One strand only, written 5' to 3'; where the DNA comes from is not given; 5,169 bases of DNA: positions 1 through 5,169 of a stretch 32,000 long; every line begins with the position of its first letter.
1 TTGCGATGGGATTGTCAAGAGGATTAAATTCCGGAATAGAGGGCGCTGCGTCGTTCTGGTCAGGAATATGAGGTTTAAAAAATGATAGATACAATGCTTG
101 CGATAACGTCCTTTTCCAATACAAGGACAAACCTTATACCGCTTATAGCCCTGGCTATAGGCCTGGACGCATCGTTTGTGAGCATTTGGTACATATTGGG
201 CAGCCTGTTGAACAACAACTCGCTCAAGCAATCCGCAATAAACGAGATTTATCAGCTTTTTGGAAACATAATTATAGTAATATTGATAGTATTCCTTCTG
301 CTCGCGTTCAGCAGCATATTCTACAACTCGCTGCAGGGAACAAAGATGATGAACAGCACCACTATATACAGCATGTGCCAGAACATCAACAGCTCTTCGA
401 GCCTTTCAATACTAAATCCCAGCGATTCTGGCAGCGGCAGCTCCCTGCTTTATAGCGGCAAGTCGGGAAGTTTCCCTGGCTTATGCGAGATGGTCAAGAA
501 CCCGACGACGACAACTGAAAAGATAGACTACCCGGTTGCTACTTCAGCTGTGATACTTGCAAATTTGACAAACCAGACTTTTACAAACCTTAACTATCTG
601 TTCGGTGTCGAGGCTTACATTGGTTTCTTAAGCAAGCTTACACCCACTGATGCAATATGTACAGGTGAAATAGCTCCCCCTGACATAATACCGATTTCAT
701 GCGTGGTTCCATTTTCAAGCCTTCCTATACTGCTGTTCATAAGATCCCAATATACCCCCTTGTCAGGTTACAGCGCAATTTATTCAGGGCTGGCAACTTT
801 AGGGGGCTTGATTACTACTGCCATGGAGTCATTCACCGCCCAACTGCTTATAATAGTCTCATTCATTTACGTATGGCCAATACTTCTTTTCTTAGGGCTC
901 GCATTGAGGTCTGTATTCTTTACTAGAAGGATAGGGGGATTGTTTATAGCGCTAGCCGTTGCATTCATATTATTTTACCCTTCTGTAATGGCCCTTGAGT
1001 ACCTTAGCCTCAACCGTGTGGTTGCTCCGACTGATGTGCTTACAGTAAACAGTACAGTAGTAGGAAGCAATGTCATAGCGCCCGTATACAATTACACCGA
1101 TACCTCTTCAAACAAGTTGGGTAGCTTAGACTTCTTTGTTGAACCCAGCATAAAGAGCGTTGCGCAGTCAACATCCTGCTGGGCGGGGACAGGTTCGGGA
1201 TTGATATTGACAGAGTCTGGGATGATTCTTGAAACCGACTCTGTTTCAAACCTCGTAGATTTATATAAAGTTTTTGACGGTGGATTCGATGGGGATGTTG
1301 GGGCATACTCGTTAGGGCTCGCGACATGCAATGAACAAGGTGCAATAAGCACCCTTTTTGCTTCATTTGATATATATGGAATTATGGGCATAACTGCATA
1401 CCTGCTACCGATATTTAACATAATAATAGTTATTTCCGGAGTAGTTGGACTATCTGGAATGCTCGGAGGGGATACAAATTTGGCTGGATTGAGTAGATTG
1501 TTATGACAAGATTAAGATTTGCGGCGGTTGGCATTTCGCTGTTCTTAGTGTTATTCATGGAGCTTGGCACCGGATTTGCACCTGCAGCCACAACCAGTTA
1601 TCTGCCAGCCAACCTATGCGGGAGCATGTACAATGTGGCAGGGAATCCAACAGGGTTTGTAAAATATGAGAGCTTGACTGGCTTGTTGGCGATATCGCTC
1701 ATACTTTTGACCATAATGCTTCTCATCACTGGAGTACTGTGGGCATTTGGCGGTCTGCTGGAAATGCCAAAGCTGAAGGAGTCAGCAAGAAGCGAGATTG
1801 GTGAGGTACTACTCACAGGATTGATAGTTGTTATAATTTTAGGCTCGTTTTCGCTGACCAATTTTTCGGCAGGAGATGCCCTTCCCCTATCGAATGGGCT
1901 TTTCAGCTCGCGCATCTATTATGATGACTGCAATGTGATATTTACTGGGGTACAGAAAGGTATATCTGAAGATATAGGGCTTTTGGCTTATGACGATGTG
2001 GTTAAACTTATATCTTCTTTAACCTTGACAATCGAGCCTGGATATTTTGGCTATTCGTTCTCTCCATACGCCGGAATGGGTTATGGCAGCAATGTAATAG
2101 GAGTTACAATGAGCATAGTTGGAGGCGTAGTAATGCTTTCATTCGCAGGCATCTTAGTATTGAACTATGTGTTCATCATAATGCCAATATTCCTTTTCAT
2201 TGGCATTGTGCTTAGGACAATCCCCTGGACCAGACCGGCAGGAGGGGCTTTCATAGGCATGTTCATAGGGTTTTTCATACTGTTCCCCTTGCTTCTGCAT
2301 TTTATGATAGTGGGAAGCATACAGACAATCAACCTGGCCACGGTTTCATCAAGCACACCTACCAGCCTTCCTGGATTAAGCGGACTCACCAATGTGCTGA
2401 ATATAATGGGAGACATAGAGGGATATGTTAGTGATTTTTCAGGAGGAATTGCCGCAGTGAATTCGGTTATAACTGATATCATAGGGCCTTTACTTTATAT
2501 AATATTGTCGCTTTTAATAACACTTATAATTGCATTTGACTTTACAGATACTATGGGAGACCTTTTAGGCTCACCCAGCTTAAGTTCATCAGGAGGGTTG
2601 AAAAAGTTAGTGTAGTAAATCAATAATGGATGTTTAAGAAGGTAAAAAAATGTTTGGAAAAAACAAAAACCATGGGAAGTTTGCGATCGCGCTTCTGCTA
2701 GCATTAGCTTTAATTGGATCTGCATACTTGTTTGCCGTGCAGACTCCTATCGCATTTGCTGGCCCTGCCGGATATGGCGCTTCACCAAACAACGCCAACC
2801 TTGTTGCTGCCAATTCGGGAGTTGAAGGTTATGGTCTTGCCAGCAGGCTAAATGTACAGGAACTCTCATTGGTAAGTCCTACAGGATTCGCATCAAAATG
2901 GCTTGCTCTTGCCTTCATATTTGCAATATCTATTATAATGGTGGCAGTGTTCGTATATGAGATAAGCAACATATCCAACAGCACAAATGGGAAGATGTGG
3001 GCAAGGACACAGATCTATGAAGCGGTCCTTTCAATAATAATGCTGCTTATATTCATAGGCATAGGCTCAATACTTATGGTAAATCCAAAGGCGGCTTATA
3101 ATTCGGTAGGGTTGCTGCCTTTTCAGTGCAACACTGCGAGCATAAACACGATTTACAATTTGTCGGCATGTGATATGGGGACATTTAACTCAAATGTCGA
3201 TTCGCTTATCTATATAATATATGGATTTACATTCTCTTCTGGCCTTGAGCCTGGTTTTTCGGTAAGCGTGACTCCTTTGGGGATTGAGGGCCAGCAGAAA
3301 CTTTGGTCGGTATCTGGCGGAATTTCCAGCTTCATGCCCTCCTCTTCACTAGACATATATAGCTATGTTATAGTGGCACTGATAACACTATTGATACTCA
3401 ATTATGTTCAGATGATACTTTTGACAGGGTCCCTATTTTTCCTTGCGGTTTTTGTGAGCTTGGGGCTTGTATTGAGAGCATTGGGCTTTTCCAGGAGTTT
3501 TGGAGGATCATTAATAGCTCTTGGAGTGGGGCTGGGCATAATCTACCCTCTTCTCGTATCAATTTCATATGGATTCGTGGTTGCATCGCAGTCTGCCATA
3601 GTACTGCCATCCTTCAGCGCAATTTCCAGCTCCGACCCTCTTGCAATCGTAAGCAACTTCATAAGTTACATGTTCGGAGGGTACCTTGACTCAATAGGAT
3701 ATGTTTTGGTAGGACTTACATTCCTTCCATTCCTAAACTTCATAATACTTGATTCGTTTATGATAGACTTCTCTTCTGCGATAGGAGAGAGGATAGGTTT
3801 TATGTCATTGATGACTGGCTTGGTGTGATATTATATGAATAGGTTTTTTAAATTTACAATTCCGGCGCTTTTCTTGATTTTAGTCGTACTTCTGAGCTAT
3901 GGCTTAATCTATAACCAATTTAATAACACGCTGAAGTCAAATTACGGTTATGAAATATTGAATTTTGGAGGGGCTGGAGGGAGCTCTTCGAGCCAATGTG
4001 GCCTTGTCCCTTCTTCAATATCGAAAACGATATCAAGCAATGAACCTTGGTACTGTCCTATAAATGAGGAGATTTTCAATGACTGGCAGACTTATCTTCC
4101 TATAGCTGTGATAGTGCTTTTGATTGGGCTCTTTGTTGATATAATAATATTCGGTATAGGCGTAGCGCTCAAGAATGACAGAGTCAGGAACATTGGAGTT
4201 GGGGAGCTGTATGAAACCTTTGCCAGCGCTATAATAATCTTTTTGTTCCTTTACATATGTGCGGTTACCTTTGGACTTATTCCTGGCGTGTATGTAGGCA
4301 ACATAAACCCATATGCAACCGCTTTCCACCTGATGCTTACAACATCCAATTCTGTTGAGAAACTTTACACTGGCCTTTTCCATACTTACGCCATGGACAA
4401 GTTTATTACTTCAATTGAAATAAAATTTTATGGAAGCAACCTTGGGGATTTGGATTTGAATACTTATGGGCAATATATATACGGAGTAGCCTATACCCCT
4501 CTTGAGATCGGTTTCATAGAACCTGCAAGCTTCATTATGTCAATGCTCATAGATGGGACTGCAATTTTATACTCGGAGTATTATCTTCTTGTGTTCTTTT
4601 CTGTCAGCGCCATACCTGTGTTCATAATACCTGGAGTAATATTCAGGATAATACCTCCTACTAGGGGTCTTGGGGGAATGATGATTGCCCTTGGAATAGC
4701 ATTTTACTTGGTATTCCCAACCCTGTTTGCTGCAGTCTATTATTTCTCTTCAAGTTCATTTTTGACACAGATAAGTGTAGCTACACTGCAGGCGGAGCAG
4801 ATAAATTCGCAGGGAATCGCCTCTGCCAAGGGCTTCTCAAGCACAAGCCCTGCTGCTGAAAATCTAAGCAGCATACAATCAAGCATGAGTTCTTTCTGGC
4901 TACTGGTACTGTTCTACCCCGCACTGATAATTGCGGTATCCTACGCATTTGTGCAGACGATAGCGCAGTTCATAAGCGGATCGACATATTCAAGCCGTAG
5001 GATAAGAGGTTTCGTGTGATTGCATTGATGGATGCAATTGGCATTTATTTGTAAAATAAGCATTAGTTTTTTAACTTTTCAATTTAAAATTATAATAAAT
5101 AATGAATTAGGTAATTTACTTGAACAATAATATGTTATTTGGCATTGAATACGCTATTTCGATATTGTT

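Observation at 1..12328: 12-kb translationally coupled cluster: candidate uncharacterised envelope translocation machine built around one VirB4-like ATPase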

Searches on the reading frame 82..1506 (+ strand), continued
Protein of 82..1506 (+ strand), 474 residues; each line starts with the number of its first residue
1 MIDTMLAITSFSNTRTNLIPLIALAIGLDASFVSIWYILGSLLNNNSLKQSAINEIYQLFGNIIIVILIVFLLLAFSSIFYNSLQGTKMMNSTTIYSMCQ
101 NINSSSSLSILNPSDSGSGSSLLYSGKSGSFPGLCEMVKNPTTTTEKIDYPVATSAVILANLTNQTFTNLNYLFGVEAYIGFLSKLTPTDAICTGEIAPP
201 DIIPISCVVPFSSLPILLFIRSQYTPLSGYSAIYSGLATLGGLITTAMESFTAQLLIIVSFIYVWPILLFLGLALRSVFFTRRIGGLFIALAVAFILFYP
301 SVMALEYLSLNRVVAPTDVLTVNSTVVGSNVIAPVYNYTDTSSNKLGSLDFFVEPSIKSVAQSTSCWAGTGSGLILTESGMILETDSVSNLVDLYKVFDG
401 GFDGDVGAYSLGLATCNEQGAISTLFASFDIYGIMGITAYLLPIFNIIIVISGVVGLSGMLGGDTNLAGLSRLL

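Call 74: search_protein_families(library=pfam, proteins=[L084:9914-10303:+, L089:9686-10240:+, L091:9692-10261:+, L092:89-457:+, L097:5940-6341:+, L100:3030-3581:-, L101:46-447:+, L103:8363-8770:+, L104:407-814:+, L106:10956-11354:+], max_evalue=0.1)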
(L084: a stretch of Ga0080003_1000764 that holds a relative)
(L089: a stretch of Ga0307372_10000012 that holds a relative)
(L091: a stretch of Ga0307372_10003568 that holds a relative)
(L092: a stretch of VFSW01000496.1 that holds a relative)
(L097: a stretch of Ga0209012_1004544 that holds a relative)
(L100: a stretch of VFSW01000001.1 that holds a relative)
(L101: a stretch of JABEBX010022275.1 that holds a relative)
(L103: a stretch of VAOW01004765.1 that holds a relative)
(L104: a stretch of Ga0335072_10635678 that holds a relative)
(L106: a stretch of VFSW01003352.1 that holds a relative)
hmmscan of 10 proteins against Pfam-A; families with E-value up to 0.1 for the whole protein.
L084:9914-10303:+ (130 aa): 3 families
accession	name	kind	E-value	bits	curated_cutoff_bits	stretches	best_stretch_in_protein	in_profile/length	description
PF04956.18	TrbC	-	2.6e-06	28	27.9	1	16-117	7-97/98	TrbC/VIRB2 pilin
PF10749.14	DUF2534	-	0.012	16.2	22.4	1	44-73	50-79/80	Protein of unknown function (DUF2534)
PF02863.23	Arg_repressor_C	-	0.088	13.1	25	0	101-125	26-50/68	Arginine repressor, C-terminal domain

L089:9686-10240:+ (185 aa): 1 family
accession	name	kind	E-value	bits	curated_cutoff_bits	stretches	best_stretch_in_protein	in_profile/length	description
PF04138.20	GtrA_DPMS_TM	-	0.01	16.4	26.1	1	146-178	24-56/117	GtrA/DPMS, transmembrane domain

L091:9692-10261:+ (190 aa): 1 family
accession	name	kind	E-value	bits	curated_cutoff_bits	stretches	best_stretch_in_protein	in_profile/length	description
PF04138.20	GtrA_DPMS_TM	-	0.021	15.5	26.1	1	151-183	24-56/117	GtrA/DPMS, transmembrane domain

L092:89-457:+ (123 aa): 0 families

L097:5940-6341:+ (134 aa): 1 family
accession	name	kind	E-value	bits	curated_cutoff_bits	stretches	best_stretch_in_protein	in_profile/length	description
PF04956.18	TrbC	-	2.8e-07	31.1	27.9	1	18-120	9-97/98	TrbC/VIRB2 pilin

L100:3030-3581:- (183 aa): 0 families

L101:46-447:+ (134 aa): 1 family
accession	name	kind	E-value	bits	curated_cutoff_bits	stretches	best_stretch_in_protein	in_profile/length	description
PF07444.16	Ycf66_N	-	0.029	15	22.3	1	63-114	1-53/76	Ycf66 protein N-terminus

L103:8363-8770:+ (136 aa): 0 families

L104:407-814:+ (136 aa): 0 families

L106:10956-11354:+ (133 aa): 0 families

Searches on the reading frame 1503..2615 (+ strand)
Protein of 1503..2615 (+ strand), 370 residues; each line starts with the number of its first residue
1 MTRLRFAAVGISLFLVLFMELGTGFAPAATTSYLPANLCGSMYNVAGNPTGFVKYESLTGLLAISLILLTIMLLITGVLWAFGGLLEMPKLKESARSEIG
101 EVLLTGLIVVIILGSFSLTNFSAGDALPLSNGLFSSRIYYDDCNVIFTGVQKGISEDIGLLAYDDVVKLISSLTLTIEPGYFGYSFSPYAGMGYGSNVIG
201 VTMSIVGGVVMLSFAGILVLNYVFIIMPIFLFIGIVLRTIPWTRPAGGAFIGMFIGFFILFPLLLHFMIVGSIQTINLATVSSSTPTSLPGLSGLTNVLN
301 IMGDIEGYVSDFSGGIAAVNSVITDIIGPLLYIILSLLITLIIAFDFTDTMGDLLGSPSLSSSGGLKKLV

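Call 4: search_protein_families(library=pfam, proteins=[window:1503-2615:+], max_evalue=0.1)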
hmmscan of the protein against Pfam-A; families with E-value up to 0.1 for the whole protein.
window:1503-2615:+ (370 aa): 0 families

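Call 5: search_protein_families(library=ncbifam, proteins=[window:1503-2615:+], max_evalue=0.1)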
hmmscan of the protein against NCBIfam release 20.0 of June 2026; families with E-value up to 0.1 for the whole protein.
window:1503-2615:+ (370 aa): 0 families

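Call 35: search_protein_families(library=pfam, alignment_id=A2, max_evalue=10)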
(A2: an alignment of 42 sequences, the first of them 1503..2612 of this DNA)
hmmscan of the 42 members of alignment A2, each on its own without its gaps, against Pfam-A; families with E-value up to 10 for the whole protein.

A. member 1, window:1503-2612:+ (370 aa): 0 families

B. families by the number of members that match (of 42 scanned): 22 families
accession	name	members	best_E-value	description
PF18911.6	PKD_4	2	1.7e-08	PKD domain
PF00801.26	PKD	2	1.7e-05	PKD domain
PF19607.4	DUF6112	2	0.65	Family of unknown function (DUF6112)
PF11921.14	DUF3439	1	0.0076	Domain of unknown function (DUF3439)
PF18895.5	T4SS_pilin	1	0.0088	Type IV secretion system pilin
PF20693.3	YobI-ATPase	1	0.04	YobI-like P-loop NTPase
PF10260.14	SAYSvFN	1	0.062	Uncharacterized conserved domain (SAYSvFN)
PF16432.10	DUF5029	1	0.12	Domain of unknown function (DUF5029)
PF02932.22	Neur_chan_memb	1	0.2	Neurotransmitter-gated ion-channel transmembrane region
PF04159.19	NB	1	0.24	NB glycoprotein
PF10777.14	YlaC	1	0.29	Inner membrane protein YlaC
PF10873.13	CYYR1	1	0.31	Cysteine and tyrosine-rich protein 1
PF11712.13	Vma12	1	0.35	Endoplasmic reticulum-based factor for assembly of V-ATPase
PF21863.2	HTH_67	1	0.37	Helix-turn-helix family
PF25810.1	TMEM218_N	1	0.79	Transmembrane protein 218, N-terminal domain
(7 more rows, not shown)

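Call 36: search_solved_structures(query=A2, max_evalue=10)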
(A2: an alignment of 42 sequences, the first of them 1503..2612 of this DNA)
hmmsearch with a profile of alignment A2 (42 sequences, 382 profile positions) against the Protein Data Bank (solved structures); distinct sequences matched with E-value up to 10: 0.

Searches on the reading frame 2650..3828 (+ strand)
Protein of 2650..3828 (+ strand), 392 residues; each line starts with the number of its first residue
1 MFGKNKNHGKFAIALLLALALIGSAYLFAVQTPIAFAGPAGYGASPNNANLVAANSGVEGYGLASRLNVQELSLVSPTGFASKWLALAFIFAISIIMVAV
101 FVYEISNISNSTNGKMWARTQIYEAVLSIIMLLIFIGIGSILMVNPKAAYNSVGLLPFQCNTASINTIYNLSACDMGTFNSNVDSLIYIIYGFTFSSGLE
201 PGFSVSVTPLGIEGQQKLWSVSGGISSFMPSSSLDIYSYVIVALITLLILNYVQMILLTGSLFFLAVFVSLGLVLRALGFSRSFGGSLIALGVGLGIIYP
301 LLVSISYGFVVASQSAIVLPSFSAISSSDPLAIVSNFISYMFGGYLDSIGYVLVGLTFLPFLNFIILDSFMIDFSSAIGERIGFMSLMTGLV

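Call 4: search_protein_families(library=pfam, proteins=[window:2650-3828:+], max_evalue=0.1)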
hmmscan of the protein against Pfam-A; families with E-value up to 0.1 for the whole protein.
window:2650-3828:+ (392 aa): 1 family
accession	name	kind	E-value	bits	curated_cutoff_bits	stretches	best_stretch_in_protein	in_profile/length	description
PF20693.3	YobI-ATPase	-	0.04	13.9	27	1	85-189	108-201/363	YobI-like P-loop NTPase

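Call 5: search_protein_families(library=ncbifam, proteins=[window:2650-3828:+], max_evalue=0.1)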
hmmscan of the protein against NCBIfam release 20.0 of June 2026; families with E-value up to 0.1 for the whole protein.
window:2650-3828:+ (392 aa): 0 families

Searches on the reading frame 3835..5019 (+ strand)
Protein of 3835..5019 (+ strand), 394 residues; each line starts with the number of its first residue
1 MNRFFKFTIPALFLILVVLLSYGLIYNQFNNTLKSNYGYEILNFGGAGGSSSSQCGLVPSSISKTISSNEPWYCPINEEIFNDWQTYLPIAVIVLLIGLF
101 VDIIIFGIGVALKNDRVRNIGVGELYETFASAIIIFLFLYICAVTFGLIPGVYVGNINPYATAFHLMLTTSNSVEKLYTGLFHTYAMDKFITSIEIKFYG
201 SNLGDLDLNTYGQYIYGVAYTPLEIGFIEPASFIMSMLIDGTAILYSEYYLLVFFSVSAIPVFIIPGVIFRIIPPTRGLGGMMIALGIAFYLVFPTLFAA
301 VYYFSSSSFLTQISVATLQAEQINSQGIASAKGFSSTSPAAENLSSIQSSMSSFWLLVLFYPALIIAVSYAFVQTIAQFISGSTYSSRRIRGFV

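Call 4: search_protein_families(library=pfam, proteins=[window:3835-5019:+], max_evalue=0.1)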
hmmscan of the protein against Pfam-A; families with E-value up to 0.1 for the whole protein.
window:3835-5019:+ (394 aa): 0 families

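Call 5: search_protein_families(library=ncbifam, proteins=[window:3835-5019:+], max_evalue=0.1)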
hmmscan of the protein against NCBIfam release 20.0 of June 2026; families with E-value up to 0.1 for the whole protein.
window:3835-5019:+ (394 aa): 0 families

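Call 60: predict_structure(alignment_id=A7)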
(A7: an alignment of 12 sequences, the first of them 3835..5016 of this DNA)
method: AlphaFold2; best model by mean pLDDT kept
length: 394 residues; sequences in the alignment: 12
mean_pLDDT: 59.1   pTM: 0.49
mean pLDDT of the five models: 59.1, 54.8, 54.8, 52.9, 52.9
residues with pLDDT >= 90: 1; 70-90: 121; 50-70: 133; < 50: 139
segments of 3 or more residues with pLDDT < 50: 1-6, 18-77, 148-156, 186-233, 328-335, 392-394
pLDDT, mean of each block of 10 residues (from residue 1): 47 51 31 24 27 33 41 48 69 80 85 87 82 77 60 49 66 66 48 33 41 41 37 53 62 65 82 80 84 75 66 67 56 48 64 69 80 83 56 46
secondary structure, 60 per line:
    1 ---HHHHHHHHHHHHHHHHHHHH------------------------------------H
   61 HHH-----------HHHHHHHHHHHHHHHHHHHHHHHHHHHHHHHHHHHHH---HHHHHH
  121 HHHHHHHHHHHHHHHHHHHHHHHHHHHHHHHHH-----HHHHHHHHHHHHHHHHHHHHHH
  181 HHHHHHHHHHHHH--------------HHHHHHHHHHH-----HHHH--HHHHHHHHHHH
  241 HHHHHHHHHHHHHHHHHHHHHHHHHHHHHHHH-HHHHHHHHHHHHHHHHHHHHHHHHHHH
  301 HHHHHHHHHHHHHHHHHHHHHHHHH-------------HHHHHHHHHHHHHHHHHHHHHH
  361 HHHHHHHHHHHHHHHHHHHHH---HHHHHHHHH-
elements in order: H4-23 H60-63 H75-111 H115-153 H159-193 H208-218 H224-227 H230-272 H274-325 H339-381 H385-393

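Call 62: fold_search(model_id=the predicted structure, library=pdb)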
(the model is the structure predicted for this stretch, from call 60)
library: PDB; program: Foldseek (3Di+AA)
matches with E <= 10: 130; with E <= 0.001: 0
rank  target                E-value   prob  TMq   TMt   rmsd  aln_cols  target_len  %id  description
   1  7b9s_5                5.1e-01  0.06  0.09  0.08  29.2       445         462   10  Structure of the mycobacterial ESX-5 Type VII Secretion System hexameric pore complex (released 2021-07-07)
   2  7vvk_R                7.6e-01  0.08  0.11  0.12  30.6       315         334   10  PTH-bound human PTH1R in complex with Gs (class1) (released 2022-08-03)
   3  9ly3_R                9.6e-01  0.08  0.12  0.14  27.9       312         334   13  A Cryo-EM structure of LA-PTH-PTH1R-V2RT-Beta-arrestin1 complex (state 2 conformation) (released 2026-03-04)
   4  8flr_R                1.0e+00  0.07  0.12  0.12  27.9       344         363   10  Human PTH1R in complex with PTHrP and Gs (released 2023-04-26)
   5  8xqn_R                1.1e+00  0.13  0.16  0.21  26.5       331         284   12  Structure of human class T GPCR TAS2R14-DNGi complex with Aristolochic acid A. (released 2024-07-10)
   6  9g2x_B                1.4e+00  0.16  0.20  0.15  14.8       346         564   10  Cryo-EM structure of IrtAB in outward-occluded state in presence of mycobactin under turnover conditions in LMNG (released 2024-12-18)
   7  7d3s_R                1.4e+00  0.07  0.12  0.17  27.8       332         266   14  Human SECR in complex with an engineered Gs heterotrimer (released 2020-11-04)
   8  7vvm_R                1.4e+00  0.07  0.13  0.14  29.4       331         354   12  PTH-bound human PTH1R in complex with Gs (class3) (released 2022-08-03)
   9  6lpb_R                1.5e+00  0.08  0.12  0.13  28.7       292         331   13  Cryo-EM structure of the human PAC1 receptor coupled to an engineered heterotrimeric G protein (released 2020-03-11)
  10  8fu6_R                1.6e+00  0.08  0.15  0.17  29.4       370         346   14  GCGR-Gs complex in the presence of RAMP2 (released 2023-04-12)
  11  9ivk_A                1.8e+00  0.06  0.13  0.17  36.0       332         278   11  cryo-EM structure of a tmFAP (released 2024-11-20)
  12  5c5b_B                2.1e+00  0.08  0.15  0.16  32.0       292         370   12  Crystal Structure of Human APPL BAR-PH Heterodimer (released 2016-06-22)
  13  9lxp_R                2.1e+00  0.05  0.12  0.14  28.5       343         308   12  A Cryo-EM structure of LA-PTH-PTH1R-Beta-arrestin1 complex (state 2 conformation) (released 2026-03-04)
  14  7n6g_3N               2.1e+00  0.12  0.18  0.18  41.5       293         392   13  C1 of central pair (released 2022-05-18)
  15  8afz_B                2.1e+00  0.08  0.12  0.13  23.3       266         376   12  Architecture of the ESCPE-1 membrane coat (released 2023-06-21)
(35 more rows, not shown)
